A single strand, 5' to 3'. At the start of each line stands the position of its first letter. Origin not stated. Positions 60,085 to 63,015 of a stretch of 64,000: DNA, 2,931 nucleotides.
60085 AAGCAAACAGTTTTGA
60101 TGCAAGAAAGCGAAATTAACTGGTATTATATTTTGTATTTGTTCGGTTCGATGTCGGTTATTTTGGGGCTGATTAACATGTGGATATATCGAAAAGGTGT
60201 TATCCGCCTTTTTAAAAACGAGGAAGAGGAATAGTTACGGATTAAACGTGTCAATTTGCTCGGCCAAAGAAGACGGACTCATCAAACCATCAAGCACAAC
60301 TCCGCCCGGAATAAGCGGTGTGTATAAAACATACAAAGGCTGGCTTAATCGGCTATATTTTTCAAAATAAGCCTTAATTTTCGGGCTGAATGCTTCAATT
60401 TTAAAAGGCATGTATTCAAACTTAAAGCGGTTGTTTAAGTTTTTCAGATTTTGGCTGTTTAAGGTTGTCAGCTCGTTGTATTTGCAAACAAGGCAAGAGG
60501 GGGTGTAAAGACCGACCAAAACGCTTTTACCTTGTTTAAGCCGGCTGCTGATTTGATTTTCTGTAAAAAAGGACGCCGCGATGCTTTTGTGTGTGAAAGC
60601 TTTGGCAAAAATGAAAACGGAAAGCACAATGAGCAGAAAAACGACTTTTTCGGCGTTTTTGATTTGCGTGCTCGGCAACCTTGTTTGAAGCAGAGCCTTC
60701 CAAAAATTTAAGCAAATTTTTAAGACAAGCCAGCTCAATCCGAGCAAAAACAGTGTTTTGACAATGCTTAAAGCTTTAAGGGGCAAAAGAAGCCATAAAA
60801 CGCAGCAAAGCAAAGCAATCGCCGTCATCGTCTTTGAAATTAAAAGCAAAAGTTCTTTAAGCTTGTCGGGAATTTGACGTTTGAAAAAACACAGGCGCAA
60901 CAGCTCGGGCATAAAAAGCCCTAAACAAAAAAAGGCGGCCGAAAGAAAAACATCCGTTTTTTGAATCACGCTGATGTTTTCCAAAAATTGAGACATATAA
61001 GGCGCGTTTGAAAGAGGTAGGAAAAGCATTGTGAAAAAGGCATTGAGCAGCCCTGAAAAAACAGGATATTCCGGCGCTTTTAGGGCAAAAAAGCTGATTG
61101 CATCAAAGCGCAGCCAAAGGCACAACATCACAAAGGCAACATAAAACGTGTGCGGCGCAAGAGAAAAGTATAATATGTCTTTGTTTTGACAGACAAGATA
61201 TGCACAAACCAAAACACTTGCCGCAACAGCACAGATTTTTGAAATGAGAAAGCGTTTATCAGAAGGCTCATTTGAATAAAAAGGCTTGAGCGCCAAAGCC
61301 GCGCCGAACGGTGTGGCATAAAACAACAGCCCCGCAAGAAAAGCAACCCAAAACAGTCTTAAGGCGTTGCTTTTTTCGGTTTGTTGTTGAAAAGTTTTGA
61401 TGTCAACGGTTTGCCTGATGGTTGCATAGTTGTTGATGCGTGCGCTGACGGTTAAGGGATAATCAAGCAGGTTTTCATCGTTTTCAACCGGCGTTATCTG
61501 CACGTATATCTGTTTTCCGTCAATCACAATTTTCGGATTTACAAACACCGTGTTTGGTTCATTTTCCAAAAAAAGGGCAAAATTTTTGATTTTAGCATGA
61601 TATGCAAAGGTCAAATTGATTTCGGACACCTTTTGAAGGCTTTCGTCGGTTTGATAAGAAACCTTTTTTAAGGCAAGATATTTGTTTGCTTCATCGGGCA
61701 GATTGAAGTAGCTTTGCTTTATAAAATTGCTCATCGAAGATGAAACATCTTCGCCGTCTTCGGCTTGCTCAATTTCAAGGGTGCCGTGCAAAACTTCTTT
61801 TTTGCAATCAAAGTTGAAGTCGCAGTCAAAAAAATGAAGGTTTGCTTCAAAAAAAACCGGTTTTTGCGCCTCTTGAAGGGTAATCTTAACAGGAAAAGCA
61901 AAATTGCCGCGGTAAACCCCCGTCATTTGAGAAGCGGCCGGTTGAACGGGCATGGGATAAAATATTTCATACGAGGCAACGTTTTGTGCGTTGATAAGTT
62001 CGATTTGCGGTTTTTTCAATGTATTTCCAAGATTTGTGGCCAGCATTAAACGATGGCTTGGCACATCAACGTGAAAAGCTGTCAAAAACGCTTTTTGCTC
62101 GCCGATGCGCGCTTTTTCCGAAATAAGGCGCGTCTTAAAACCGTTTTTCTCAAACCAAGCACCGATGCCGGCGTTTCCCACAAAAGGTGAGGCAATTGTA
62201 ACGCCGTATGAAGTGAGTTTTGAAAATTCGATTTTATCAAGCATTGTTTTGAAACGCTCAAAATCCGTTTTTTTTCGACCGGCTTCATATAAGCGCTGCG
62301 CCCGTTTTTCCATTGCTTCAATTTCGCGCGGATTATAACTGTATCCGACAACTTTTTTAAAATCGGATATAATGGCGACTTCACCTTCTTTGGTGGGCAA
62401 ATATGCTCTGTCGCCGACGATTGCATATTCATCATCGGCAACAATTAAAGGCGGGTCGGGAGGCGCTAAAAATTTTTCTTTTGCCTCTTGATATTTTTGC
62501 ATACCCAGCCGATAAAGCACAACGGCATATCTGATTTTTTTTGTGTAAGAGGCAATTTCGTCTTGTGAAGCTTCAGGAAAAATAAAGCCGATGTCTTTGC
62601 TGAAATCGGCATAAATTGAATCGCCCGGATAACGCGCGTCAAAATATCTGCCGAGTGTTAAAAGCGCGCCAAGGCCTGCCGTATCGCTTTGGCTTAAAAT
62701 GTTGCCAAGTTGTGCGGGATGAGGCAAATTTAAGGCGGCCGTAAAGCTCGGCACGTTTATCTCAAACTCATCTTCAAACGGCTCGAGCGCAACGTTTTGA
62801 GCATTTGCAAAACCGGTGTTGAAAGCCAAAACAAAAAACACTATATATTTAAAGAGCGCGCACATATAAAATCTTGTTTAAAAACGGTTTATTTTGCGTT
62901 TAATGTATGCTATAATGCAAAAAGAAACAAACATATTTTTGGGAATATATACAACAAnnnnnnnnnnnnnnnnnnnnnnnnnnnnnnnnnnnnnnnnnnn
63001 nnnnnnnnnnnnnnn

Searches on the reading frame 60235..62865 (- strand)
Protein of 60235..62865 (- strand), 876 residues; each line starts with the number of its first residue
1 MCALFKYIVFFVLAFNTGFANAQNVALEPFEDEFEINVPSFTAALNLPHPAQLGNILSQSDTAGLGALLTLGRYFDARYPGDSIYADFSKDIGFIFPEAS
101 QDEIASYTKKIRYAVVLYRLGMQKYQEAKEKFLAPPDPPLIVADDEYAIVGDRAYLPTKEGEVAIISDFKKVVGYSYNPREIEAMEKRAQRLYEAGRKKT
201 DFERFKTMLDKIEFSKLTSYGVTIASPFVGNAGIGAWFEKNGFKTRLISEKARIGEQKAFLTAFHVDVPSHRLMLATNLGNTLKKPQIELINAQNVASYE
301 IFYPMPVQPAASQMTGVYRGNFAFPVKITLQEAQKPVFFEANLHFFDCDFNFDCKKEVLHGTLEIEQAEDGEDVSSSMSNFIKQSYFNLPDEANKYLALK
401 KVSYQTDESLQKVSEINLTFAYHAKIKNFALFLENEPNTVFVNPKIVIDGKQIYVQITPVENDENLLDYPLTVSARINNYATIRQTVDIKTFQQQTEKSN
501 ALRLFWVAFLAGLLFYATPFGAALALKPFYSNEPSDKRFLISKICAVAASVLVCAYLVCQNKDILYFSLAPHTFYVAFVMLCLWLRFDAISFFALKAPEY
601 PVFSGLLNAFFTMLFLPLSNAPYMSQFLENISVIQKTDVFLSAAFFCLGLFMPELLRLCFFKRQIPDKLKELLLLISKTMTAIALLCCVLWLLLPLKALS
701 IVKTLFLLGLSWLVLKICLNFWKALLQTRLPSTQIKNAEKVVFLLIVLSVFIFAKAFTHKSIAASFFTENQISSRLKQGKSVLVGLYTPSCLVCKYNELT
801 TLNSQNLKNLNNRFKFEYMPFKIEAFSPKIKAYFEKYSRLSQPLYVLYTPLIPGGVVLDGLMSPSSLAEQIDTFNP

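Call 20: find_encoding_contigs(protein=window:60235-62865:-, flank=10000, max_places=3)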
Protein window:60235-62865:- (876 aa): 3 contigs read that carry it; 2 places shown.
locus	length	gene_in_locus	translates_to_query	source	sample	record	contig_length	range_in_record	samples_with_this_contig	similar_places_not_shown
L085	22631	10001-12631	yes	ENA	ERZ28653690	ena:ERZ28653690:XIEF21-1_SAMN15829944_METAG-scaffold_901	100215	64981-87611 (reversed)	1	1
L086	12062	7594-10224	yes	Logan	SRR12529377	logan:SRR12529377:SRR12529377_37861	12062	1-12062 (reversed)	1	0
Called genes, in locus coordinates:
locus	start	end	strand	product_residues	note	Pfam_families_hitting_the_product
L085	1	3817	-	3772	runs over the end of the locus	PF05658:YadA_head (faint), PF03895:YadA_anchor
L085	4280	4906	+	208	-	PF05307:Bundlin, PF08805:PilS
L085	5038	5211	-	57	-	-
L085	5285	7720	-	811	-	PF20437:LonC_helical, PF13654:AAA_32, PF20436:LonB_AAA-LID, PF05362:Lon_C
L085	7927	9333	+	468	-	-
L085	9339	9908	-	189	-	PF02622:DUF179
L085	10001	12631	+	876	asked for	-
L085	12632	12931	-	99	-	-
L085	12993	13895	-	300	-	PF01926:MMR_HSR1, PF02421:FeoB_N, PF03193:RsgA_GTPase (faint), PF10662:PduV-EutP, PF00350:Dynamin_N (faint), PF00009:GTP_EFTU, PF02492:cobW (weak), PF07650:KH_2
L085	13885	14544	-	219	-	PF14622:Ribonucleas_3_3, PF00636:Ribonuclease_3, PF00035:dsrm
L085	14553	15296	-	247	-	PF10502:Peptidase_S26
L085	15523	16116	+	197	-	PF13521:AAA_28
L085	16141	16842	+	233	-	PF03575:Peptidase_S51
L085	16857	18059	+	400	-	PF00152:tRNA-synt_2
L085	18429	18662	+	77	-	-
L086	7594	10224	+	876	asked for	-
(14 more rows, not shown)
